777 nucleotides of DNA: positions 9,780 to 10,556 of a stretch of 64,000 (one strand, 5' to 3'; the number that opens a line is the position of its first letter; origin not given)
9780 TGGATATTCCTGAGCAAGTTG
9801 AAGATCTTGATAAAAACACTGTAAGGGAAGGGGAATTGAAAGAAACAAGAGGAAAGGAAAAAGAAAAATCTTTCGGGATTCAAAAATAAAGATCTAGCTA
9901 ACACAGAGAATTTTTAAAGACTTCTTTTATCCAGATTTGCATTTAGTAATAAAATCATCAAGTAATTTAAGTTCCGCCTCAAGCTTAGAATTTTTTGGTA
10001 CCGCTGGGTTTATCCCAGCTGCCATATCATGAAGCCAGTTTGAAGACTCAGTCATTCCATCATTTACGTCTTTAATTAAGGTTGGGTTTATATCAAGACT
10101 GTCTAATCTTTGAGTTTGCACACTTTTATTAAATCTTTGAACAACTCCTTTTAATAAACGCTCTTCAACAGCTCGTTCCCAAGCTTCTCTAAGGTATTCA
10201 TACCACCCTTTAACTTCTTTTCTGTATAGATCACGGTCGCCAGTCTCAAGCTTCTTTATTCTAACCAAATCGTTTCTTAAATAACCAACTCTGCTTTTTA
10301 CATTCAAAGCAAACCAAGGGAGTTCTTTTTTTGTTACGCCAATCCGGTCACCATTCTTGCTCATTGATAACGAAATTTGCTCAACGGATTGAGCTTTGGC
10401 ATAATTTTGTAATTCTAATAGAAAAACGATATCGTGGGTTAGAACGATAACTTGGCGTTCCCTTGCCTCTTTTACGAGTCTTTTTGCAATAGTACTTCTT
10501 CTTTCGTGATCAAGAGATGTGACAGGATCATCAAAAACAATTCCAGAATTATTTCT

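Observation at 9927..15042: RloC/PrrC-like zinc-hook ATPase linked to a type IIS (AlwI-family) R-M pair instead of a type I system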

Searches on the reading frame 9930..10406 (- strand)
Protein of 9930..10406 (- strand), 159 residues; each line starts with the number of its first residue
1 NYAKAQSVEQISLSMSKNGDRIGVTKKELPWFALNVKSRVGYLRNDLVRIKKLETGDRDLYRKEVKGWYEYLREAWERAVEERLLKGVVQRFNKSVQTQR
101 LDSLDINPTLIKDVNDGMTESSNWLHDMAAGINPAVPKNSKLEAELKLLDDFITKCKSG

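Call 28: search_solved_structures(query=window:9930-10406:-, max_evalue=10)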
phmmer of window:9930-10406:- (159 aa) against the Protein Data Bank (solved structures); distinct sequences matched with E-value up to 10: 11.
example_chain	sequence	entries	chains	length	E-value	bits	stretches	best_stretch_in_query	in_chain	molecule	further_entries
4c46_A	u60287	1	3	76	0.019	18.3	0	32-60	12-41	GENERAL CONTROL PROTEIN GCN4, GENERAL CONTROL PROTEIN GCN4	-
7o9v_A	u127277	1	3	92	0.073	16.4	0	24-53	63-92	General control transcription factor GCN4,hypothetical protein OMM_04225 residues 244-274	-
5apz_A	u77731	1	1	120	0.093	16.1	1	21-54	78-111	GENERAL CONTROL PROTEIN GCN4, NOR1 TCAR0761, GENERAL CONTROL PROTEIN GCN4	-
7oaa_A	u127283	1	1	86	0.1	15.9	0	22-53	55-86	General control transcription factor GCN4,conserved hypothetical protein residues 311-335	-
7oac_A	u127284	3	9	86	0.11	15.8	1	19-53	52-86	General control transcription factor GCN4,conserved hypothetical protein residues 311-335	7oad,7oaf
6mi3_A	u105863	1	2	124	0.2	15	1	17-54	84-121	NF-kB ESSENTIAL MODULATOR,NF-kappa-B essential modulator,NF-kB ESSENTIAL MODULATOR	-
6mi4_A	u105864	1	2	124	0.22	14.8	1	17-54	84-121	NF-kB ESSENTIAL MODULATOR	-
7oah_A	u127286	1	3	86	0.23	14.8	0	21-53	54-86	General control transcription factor GCN4,conserved hypothetical protein residues 311-335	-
7o92_A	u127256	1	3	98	0.41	13.9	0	22-53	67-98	hypothetical protein UY81_C0065G0003 residues 18-54 from Candidatus Giovannonibacteria bac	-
6uxv_D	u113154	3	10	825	0.53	13.6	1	16-98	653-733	SWI/SNF complex subunit SWI3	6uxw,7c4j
7egm_D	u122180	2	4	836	0.55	13.5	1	16-98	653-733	SWI/SNF complex subunit SWI3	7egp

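Call 29: search_protein_families(library=pfam, proteins=[window:9930-10406:-], max_evalue=1)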
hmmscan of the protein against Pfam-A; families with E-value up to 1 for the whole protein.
window:9930-10406:- (159 aa): 1 family
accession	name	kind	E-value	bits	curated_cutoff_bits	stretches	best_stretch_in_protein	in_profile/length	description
PF12129.13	PHTF1-2_N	-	0.13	12.4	25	1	70-106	16-51/156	Homeodomain containing protein PHTF1/2, N-terminal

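Call 35: predict_structure(alignment_id=A3)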
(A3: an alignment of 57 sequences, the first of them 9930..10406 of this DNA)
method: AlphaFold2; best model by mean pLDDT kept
length: 159 residues; sequences in the alignment: 57
mean_pLDDT: 92.9   pTM: 0.84
mean pLDDT of the five models: 92.9, 92.0, 91.1, 91.1, 89.8
residues with pLDDT >= 90: 127; 70-90: 29; 50-70: 3; < 50: 0
segments of 3 or more residues with pLDDT < 50: none
pLDDT, mean of each block of 10 residues (from residue 1): 83 88 91 95 97 97 97 97 95 92 95 97 86 91 98 86
secondary structure, 60 per line:
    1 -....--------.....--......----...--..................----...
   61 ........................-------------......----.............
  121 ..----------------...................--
elements in order: H2-5 E14-18 E21-26 H36-53 H58-84 H98-103 H108-122 H139-157

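Call 39: fold_search(model_id=the predicted structure, library=pdb)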
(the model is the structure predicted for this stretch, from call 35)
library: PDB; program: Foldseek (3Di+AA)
matches with E <= 10: 409; with E <= 0.001: 0
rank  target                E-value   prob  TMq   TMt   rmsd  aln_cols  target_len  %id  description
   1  2hsb                  5.5e-02  0.96  0.37  0.43   6.9       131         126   14  Crystal structure of a hepn domain containing protein (af_0298) from archaeoglobus fulgidus at 1.95 A resolution (released 2006-08-15)
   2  1o3u                  5.8e-02  0.75  0.29  0.35   7.6       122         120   17  Crystal structure of an hepn domain protein (tm0613) from thermotoga maritima at 1.75 A resolution (released 2003-04-22)
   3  8del_A                8.0e-02  0.75  0.28  0.37   6.9       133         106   14  Trimeric Heme-Free Cytochrome Variant ApoCyt-TriCyt3 (released 2022-07-06)
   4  3mfn_B                9.5e-02  0.97  0.43  0.52   6.4       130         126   14  Dfer_2879 protein of unknown function from Dyadobacter fermentans (released 2010-04-14)
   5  3v5y_A                9.5e-02  0.82  0.30  0.31   6.6       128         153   10  Structure of FBXL5 hemerythrin domain, P2(1) cell (released 2012-01-25)
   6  7bxo_F                1.2e-01  0.96  0.44  0.50   6.3       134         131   13  Crystal structure of the toxin-antitoxin with AMP-PNP (released 2020-09-30)
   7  3hnj_A                1.2e-01  0.69  0.29  0.38   6.6       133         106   14  Crystal structure of the Zn-induced tetramer of the engineered cyt cb562 variant RIDC-2 (released 2010-02-09)
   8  3v5z_B                1.4e-01  0.69  0.30  0.31   6.7       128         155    9  Structure of FBXL5 hemerythrin domain, C2 cell, grown anaerobically (released 2012-01-25)
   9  3v5z_A                1.5e-01  0.75  0.31  0.31   6.6       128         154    8  Structure of FBXL5 hemerythrin domain, C2 cell, grown anaerobically (released 2012-01-25)
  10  3u9j_A                1.5e-01  0.69  0.28  0.28   8.5       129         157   10  Crystal structure of oxidized human FBXL5 hemerythrin like domain (released 2012-02-22)
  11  3v5y_C                1.6e-01  0.66  0.28  0.29   8.4       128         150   10  Structure of FBXL5 hemerythrin domain, P2(1) cell (released 2012-01-25)
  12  2lk4_MODEL_1_A        1.7e-01  0.60  0.28  0.33  10.4       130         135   16  Structural and mechanistic insights into the interaction between PAT Pyk2 and Paxillin LD motif (released 2012-10-10)
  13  3mfn_C                1.8e-01  0.80  0.37  0.44   7.1       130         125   17  Dfer_2879 protein of unknown function from Dyadobacter fermentans (released 2010-04-14)
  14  3mfn_A                1.9e-01  0.98  0.47  0.58   5.9       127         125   12  Dfer_2879 protein of unknown function from Dyadobacter fermentans (released 2010-04-14)
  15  3o10_C                1.9e-01  0.60  0.33  0.37   7.3       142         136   10  Crystal structure of the HEPN domain from human sacsin (released 2011-03-30)
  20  1jog_D                2.8e-01  0.85  0.41  0.46   6.3       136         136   12  Structure of HI0074 from Heamophilus Influenzae reveals the fold of a substrate binding domain of a nucleotidyltransfe (released 2002-12-18)
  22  6m6u_H                3.1e-01  0.90  0.46  0.53   6.1       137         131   12  Crystal structure the toxin-antitoxin MntA-HpeT mutant-D39ED41E (released 2020-09-30)
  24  1jog_A                3.1e-01  0.82  0.40  0.45   6.6       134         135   12  Structure of HI0074 from Heamophilus Influenzae reveals the fold of a substrate binding domain of a nucleotidyltransfe (released 2002-12-18)
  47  7y16_C                9.9e-01  0.33  0.32  0.32   7.5       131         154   12  Crystal structure of rRNA-processing protein Las1 (released 2023-06-14)
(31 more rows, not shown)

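Call 78: fold_search(model_id=the predicted structure, library=viral)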
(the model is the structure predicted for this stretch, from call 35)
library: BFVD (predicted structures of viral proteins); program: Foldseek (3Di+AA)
matches with E <= 10: 424; with E <= 0.001: 0
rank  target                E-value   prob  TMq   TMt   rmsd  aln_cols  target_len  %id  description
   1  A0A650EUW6            1.3e-01  0.51  0.29  0.35   7.8       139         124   14  Uncharacterized protein [Lactococcus phage CHPC972]
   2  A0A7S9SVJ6            1.5e-01  0.54  0.28  0.21  20.2       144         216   11  (no name in the UniProt tables at hand)
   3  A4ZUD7                1.9e-01  0.82  0.38  0.38   6.8       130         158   12  Uncharacterized protein ORF158 [Acidianus bottle-shaped virus (isolate Italy/Pozzuoli)]
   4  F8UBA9                2.3e-01  0.38  0.29  0.22  13.0       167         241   10  (no name in the UniProt tables at hand)
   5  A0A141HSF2            2.6e-01  0.38  0.28  0.23  17.1       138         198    9  (no name in the UniProt tables at hand)
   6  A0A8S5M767            4.5e-01  0.25  0.30  0.28  13.0       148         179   14  Uncharacterized protein [Siphoviridae sp. ctrgt10]
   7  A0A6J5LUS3            4.8e-01  0.63  0.35  0.40   6.1       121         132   13  Lipoprotein [uncultured Caudovirales phage]
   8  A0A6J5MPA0            4.8e-01  0.18  0.23  0.27  15.4       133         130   15  Uncharacterized protein [uncultured Caudovirales phage]
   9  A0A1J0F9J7            5.0e-01  0.35  0.33  0.19  12.2       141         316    8  (no name in the UniProt tables at hand)
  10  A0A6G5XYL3            5.0e-01  0.10  0.17  0.17  19.1       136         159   13  (no name in the UniProt tables at hand)
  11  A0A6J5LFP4            5.6e-01  0.35  0.27  0.43  11.3       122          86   14  Uncharacterized protein [uncultured Caudovirales phage]
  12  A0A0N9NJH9            5.6e-01  0.33  0.27  0.35   8.0       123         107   15  Uncharacterized protein [Acidianus bottle-shaped virus 2 strain ABV2]
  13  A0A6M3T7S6            5.9e-01  0.25  0.32  0.28  13.4       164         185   10  (no name in the UniProt tables at hand)
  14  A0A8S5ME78            6.2e-01  0.33  0.31  0.23  19.5       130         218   14  dUTPase [Siphoviridae sp. ctYh54]
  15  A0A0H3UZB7            6.6e-01  0.47  0.33  0.47   7.6       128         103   15  (no name in the UniProt tables at hand)
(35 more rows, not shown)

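Call 84: search_protein_representatives(protein=window:9930-10406:-)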
Query: 159 residues. Proteins with E-value up to 0.001 (for the whole library): 1255; up to 1e-10: 657; up to 1e-30: 29. The best 150 are listed.
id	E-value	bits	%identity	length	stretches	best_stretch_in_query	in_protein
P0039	1.4e-60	220.1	63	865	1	2-158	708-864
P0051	4.7e-60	218.4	64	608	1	6-157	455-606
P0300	5.5e-49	182.4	56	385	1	2-158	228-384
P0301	1.0e-45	171.8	51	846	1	2-157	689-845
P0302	2.5e-43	164.1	51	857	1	13-158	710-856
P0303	3.8e-42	160.2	51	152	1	17-158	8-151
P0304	2.5e-41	157.6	50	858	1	3-157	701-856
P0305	5.1e-41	156.6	51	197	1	6-157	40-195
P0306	4.4e-40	153.5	53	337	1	7-157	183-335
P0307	8.5e-39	149.3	49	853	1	4-157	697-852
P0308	1.8e-38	148.3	48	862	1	2-157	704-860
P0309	5.0e-38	146.8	51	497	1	15-158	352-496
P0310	5.2e-38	146.8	46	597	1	10-158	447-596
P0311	2.7e-37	144.5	47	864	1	2-158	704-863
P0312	2.8e-36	141.1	46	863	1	3-157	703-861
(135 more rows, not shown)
